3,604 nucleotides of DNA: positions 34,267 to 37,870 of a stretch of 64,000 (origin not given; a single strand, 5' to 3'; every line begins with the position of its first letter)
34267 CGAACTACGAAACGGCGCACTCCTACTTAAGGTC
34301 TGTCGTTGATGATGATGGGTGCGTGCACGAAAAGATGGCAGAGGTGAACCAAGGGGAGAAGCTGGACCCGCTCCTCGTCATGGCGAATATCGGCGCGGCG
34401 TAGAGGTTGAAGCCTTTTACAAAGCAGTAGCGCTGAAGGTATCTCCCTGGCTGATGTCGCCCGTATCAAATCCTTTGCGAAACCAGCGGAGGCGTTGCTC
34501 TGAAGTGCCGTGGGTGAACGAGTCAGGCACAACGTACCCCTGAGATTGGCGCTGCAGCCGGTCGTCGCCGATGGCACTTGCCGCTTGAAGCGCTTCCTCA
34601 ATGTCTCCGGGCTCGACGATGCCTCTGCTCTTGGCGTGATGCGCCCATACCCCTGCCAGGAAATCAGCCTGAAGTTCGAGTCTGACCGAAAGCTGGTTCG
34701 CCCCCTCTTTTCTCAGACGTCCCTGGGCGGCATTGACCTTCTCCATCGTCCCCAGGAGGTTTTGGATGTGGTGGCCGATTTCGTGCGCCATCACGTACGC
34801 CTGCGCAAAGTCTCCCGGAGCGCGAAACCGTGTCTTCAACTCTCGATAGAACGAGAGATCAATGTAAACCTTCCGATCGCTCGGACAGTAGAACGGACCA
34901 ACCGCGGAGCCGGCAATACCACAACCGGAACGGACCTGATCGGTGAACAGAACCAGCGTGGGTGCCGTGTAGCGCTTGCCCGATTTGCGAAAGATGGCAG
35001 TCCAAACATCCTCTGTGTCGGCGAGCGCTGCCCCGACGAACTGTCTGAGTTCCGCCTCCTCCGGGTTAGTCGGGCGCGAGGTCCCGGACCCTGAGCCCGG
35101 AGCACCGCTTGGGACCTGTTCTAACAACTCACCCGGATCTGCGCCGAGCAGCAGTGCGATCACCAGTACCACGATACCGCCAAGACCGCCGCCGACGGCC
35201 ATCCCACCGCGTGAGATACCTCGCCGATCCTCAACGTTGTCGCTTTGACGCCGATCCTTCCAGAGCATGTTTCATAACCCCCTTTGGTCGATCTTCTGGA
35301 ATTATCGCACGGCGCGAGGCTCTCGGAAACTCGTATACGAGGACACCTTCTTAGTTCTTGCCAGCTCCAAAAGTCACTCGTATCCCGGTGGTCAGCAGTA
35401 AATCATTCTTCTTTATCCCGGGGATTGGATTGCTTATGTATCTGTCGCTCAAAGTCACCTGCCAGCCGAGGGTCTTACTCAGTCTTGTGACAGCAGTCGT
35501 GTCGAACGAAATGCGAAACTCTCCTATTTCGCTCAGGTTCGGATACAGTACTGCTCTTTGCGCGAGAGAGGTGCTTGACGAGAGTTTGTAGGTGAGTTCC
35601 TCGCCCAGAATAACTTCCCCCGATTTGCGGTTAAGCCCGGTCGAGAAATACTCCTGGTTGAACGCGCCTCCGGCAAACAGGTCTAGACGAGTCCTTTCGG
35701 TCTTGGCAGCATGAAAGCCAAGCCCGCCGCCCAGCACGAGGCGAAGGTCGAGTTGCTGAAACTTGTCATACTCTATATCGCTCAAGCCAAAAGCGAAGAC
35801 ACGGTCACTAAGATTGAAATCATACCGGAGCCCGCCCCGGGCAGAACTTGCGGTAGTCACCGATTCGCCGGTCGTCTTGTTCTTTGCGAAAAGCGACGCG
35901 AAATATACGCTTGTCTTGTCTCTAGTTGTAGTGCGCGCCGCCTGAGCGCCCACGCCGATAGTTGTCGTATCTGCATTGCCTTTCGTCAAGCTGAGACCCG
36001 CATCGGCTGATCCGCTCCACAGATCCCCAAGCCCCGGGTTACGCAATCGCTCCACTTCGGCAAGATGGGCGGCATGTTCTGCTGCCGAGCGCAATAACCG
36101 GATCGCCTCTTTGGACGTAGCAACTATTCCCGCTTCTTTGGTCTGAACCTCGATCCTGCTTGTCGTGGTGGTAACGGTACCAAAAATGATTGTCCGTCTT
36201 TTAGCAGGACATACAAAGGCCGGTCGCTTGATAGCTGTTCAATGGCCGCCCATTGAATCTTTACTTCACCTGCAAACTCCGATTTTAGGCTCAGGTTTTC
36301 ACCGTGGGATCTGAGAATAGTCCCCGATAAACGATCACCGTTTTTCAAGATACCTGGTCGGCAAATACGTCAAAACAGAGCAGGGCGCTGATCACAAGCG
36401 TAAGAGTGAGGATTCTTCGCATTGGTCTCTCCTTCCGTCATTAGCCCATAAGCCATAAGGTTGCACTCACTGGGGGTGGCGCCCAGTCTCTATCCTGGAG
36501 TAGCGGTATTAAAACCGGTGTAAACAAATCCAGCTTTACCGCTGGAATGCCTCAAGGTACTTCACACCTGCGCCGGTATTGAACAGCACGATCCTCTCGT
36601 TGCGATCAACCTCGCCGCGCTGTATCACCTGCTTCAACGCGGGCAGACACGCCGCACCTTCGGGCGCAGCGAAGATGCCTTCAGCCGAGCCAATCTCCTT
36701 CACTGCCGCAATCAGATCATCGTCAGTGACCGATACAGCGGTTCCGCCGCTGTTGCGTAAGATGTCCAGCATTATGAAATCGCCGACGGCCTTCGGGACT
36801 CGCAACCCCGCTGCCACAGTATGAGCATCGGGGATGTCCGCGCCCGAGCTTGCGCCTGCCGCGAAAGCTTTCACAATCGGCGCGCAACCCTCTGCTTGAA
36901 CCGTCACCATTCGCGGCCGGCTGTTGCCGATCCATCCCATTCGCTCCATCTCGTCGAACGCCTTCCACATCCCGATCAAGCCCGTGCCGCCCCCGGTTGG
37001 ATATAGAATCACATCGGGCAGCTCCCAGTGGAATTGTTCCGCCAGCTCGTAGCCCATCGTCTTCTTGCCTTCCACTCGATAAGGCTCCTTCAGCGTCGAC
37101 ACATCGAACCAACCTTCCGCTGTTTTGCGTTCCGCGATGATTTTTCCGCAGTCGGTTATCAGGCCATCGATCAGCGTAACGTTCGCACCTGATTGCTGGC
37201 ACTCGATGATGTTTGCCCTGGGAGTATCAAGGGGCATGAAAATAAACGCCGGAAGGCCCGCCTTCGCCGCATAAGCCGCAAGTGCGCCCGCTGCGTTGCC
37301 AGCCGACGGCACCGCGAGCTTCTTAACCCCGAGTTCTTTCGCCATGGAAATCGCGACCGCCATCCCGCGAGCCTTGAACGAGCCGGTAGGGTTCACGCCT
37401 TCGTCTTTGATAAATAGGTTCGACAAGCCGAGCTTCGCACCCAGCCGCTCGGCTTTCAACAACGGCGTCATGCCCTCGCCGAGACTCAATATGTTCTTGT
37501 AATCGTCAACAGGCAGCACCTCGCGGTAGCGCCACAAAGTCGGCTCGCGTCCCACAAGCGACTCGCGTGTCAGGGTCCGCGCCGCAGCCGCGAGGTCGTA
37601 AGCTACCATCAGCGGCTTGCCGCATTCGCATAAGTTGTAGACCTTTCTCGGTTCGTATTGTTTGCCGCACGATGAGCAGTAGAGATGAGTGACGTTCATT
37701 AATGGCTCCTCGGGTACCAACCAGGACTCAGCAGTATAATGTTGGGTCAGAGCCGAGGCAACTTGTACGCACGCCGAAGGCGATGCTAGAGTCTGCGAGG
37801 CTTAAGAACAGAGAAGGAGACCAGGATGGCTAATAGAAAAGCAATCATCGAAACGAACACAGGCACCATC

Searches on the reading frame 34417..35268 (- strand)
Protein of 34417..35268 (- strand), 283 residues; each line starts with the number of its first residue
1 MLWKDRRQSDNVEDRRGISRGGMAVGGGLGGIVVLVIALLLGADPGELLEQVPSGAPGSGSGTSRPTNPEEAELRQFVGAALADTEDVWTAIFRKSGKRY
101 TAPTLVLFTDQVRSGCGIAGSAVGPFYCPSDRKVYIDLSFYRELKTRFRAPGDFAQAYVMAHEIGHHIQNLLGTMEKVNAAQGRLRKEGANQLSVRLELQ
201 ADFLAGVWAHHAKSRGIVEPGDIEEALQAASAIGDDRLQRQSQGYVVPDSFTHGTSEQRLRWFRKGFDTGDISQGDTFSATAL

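Call 3: search_protein_families(library=pfam, proteins=[window:34417-35268:-], max_evalue=0.01)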
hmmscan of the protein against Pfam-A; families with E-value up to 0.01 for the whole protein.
window:34417-35268:- (283 aa): 2 families
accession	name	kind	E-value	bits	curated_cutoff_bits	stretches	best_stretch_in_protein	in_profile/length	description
PF04228.19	Zn_peptidase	-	9.8e-117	390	23.2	1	1-278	1-290/290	Putative neutral zinc metallopeptidase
PF13582.12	Reprolysin_3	-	0.0043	18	22.4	1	100-168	61-118/123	Metallo-peptidase family M12B Reprolysin-like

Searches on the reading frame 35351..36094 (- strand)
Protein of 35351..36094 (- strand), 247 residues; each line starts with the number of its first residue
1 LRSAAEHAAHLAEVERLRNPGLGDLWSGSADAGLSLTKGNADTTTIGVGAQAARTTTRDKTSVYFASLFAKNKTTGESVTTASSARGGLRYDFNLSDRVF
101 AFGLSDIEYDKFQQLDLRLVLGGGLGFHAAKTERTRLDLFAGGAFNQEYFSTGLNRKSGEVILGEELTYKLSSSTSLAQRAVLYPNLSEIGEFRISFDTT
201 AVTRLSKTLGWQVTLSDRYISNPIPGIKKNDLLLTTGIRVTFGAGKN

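Call 3: search_protein_families(library=pfam, proteins=[window:35351-36094:-], max_evalue=0.01)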
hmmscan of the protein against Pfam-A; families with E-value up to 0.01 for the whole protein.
window:35351-36094:- (247 aa): 1 family
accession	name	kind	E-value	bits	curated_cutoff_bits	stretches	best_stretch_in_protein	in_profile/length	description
PF04338.18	DUF481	-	4.5e-33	115.5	21.1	1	30-242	1-210/210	Protein of unknown function, DUF481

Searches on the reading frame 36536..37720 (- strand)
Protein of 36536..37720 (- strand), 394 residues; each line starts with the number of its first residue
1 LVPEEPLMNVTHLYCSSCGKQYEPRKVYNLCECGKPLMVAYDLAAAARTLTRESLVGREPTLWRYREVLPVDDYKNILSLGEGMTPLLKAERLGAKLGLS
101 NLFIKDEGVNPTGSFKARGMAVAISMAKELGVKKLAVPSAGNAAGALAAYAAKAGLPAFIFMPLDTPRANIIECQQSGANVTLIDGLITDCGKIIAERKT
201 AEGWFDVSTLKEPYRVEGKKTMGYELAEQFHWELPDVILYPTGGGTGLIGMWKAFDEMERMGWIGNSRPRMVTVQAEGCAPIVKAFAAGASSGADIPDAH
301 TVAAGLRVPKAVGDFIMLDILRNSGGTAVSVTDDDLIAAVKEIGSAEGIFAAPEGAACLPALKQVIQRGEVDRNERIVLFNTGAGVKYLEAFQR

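Call 83: search_protein_families(library=pfam, proteins=[window:36536-37720:-], max_evalue=0.001)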
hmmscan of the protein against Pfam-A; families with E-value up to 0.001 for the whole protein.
window:36536-37720:- (394 aa): 1 family
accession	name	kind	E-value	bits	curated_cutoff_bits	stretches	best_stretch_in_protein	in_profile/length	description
PF00291.31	PALP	-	3.1e-73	247.1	35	1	79-383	2-295/295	Pyridoxal-phosphate dependent enzyme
